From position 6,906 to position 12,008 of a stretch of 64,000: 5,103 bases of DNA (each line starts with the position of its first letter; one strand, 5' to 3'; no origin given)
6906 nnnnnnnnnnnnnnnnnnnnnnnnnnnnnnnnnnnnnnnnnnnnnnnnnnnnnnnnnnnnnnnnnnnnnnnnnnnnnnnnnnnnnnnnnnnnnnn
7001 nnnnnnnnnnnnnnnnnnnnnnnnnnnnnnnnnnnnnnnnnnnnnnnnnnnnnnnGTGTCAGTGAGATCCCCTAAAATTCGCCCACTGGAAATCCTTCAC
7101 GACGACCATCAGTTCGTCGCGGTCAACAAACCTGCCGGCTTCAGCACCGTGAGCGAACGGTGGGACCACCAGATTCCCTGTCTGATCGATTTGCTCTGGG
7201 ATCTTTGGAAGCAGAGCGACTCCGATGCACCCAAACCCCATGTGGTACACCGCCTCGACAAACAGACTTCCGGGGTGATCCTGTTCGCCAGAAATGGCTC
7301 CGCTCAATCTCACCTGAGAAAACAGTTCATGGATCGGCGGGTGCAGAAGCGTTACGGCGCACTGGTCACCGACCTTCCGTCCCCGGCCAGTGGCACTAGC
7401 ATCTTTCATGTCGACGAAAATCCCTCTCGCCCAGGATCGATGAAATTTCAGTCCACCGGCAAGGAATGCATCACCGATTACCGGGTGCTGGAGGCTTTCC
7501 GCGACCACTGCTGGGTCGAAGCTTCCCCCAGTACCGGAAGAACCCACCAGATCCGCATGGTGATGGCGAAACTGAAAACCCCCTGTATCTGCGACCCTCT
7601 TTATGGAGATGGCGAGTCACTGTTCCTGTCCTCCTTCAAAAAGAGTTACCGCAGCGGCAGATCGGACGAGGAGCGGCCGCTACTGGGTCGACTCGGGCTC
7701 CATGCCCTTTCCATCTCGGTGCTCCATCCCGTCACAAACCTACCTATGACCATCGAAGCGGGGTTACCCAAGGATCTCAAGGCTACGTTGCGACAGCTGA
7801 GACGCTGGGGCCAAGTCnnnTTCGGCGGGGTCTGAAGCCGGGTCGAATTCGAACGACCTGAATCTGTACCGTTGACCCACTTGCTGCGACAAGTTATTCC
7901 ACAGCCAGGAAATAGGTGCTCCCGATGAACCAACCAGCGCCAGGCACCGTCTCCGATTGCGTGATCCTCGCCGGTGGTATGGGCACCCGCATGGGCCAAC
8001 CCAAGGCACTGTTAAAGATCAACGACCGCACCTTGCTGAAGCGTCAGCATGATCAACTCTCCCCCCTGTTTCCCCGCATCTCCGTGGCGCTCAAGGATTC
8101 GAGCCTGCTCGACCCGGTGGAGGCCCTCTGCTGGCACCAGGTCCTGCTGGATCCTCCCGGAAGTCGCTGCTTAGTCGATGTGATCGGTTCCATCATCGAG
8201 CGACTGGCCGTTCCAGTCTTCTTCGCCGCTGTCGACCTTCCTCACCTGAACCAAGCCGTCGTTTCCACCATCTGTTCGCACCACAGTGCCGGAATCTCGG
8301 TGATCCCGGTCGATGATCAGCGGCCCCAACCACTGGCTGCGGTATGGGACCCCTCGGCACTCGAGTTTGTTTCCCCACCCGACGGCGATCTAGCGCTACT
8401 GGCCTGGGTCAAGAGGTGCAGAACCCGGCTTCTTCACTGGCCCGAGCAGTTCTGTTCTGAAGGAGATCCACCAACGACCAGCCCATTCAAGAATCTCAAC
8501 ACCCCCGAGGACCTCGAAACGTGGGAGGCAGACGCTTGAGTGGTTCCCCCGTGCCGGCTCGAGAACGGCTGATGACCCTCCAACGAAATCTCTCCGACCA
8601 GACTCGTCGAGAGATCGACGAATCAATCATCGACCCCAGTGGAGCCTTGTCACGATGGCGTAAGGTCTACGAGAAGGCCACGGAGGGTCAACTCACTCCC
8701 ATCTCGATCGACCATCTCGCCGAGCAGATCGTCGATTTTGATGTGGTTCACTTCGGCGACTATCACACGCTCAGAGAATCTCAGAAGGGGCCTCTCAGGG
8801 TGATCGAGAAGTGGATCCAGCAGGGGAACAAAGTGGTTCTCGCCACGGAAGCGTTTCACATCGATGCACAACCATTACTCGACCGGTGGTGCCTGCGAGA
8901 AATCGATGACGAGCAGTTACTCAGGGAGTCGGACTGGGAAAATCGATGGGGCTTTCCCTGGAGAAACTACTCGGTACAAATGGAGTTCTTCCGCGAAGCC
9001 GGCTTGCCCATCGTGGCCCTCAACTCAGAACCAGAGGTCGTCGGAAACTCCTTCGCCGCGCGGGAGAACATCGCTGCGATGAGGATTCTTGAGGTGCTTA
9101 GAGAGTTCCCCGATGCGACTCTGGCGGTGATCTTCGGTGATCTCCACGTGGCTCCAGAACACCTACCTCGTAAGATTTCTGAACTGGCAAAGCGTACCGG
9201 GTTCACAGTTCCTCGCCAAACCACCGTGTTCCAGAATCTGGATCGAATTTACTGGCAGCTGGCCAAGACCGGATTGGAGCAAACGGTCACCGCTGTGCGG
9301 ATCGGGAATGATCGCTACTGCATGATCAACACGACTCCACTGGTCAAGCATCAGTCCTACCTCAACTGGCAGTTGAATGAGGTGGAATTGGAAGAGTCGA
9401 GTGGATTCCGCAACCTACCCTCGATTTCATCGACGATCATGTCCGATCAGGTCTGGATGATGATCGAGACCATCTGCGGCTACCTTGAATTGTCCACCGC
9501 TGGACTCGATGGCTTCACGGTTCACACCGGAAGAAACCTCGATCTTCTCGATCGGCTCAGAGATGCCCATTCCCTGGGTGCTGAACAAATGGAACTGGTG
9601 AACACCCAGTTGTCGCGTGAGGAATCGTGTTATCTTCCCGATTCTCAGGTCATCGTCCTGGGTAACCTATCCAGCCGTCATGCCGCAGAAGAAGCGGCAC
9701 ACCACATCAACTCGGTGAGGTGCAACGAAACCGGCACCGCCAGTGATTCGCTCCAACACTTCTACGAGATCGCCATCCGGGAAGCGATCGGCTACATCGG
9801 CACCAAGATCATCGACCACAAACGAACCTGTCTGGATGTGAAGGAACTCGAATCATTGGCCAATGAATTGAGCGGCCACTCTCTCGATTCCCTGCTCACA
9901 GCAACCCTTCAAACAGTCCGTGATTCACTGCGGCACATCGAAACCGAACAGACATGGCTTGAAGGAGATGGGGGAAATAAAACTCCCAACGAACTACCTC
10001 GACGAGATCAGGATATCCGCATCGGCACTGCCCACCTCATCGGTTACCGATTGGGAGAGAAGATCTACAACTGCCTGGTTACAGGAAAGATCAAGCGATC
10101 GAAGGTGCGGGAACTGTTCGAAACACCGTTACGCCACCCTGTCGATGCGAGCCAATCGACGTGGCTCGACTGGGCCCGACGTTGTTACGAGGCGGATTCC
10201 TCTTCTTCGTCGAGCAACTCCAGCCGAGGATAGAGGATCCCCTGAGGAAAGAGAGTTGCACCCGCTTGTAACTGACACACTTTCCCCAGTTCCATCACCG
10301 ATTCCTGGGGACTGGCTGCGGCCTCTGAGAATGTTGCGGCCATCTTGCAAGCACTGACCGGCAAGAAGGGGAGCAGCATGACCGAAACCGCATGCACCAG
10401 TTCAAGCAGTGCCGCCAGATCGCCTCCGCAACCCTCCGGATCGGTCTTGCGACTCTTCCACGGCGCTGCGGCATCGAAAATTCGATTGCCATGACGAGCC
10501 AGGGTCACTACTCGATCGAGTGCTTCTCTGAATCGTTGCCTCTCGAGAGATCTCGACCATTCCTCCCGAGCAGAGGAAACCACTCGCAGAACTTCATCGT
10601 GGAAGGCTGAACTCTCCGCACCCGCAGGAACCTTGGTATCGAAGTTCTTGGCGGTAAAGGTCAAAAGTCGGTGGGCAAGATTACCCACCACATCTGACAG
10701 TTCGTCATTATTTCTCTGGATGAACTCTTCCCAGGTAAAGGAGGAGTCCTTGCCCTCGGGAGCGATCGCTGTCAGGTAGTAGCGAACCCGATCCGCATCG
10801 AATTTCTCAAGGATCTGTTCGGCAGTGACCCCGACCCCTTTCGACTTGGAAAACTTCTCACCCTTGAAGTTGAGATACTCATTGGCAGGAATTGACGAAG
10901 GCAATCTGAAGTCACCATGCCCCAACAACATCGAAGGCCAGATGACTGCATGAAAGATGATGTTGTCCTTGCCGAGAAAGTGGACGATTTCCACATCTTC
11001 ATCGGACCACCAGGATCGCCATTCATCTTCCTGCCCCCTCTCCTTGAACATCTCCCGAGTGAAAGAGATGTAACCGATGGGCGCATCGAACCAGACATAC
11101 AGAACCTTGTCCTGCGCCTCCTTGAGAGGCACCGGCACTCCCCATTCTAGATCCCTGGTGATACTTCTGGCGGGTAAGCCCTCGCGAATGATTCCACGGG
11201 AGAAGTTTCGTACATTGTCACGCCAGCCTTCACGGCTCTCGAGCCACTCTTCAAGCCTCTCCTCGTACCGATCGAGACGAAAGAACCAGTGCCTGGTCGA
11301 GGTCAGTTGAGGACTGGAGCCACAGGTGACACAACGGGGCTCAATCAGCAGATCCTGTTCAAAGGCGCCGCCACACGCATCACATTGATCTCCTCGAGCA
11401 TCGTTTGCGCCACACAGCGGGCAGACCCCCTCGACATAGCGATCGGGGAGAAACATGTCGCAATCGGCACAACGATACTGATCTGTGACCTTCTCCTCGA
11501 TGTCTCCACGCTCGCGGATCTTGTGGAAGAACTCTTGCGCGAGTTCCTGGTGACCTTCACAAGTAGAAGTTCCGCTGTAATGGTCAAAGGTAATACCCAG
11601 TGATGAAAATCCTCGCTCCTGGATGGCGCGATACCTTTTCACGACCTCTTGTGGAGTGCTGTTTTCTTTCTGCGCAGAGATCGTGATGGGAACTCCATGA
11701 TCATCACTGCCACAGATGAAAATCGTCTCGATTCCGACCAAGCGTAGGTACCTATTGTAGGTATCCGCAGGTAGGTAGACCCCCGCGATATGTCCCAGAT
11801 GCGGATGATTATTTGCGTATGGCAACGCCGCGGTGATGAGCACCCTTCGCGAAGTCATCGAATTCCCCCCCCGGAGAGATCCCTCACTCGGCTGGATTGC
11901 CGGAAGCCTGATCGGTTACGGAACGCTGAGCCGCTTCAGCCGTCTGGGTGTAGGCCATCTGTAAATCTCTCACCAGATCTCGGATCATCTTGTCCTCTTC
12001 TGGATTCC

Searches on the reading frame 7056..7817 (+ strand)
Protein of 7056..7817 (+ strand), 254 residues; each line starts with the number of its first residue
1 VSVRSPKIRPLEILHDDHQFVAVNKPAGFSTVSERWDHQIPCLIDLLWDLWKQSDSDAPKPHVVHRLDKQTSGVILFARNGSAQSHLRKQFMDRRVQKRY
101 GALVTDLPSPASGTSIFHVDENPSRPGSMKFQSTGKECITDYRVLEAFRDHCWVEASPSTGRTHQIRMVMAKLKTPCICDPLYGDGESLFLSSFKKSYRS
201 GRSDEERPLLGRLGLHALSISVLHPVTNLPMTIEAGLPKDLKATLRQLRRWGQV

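Call 21: search_protein_families(library=pfam, proteins=[window:7056-7817:+], max_evalue=0.001)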
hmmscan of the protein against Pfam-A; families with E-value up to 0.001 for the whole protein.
window:7056-7817:+ (254 aa): 1 family
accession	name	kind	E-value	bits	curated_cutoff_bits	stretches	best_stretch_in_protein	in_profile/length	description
PF00849.27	PseudoU_synth_2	-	9e-30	104.3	26.8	1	20-171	2-151/152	RNA pseudouridylate synthase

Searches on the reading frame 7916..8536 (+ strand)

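Call 21: search_protein_families(library=pfam, proteins=[window:7916-8536:+], max_evalue=0.001)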
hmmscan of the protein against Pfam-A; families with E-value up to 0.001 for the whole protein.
window:7916-8536:+ (207 aa): 1 family
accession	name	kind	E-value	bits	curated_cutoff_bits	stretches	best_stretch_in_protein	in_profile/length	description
PF12804.13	NTP_transf_3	-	3.5e-23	83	27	1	15-150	1-139/160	MobA-like NTP transferase domain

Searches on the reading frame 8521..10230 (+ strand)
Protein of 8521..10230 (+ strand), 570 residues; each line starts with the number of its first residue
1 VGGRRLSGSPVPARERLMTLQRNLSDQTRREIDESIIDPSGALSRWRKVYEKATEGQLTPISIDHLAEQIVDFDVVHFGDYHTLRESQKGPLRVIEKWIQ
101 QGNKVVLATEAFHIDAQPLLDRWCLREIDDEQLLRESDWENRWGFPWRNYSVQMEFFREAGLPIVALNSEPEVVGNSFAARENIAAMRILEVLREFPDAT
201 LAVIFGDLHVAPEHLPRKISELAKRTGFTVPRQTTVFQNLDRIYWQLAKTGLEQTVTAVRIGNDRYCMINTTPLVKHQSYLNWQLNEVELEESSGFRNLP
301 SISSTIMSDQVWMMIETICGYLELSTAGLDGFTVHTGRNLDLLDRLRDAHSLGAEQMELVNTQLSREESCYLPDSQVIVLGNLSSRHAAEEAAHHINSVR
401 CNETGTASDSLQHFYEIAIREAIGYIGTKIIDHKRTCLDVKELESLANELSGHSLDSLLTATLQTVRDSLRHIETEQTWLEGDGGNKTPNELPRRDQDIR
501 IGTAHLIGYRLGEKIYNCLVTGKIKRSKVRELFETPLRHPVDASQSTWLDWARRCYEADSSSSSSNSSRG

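Call 21: search_protein_families(library=pfam, proteins=[window:8521-10230:+], max_evalue=0.001)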
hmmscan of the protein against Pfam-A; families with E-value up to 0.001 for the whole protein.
window:8521-10230:+ (570 aa): 1 family
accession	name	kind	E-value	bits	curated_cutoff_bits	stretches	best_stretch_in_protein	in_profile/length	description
PF04187.18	Cofac_haem_bdg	-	1.1e-22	81.5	27.7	1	67-175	2-111/213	Haem-binding uptake, Tiki superfamily, ChaN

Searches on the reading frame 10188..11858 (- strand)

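Call 21: search_protein_families(library=pfam, proteins=[window:10188-11858:-], max_evalue=0.001)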
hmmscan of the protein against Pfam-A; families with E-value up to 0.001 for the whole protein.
window:10188-11858:- (557 aa): 5 families
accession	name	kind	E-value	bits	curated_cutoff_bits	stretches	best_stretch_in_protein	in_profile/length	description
PF09334.17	tRNA-synt_1g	-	4.2e-152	506.9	20.1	1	6-398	1-390/391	tRNA synthetases class I (M)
PF00133.28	tRNA-synt_1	-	5.9e-14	52.1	22.7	1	8-250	27-250/414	tRNA synthetases class I (I, L, M and V)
PF19303.5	Anticodon_3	-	6.5e-11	42.8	23.5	1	410-545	1-134/152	Anticodon binding domain of methionyl tRNA ligase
PF01406.26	tRNA-synt_1e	-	1e-06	28.8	27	0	326-363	244-281/301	tRNA synthetases class I (C) catalytic domain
PF01921.24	tRNA-synt_1f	-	0.0009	18.7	27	0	329-393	276-338/360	tRNA synthetases class I (K)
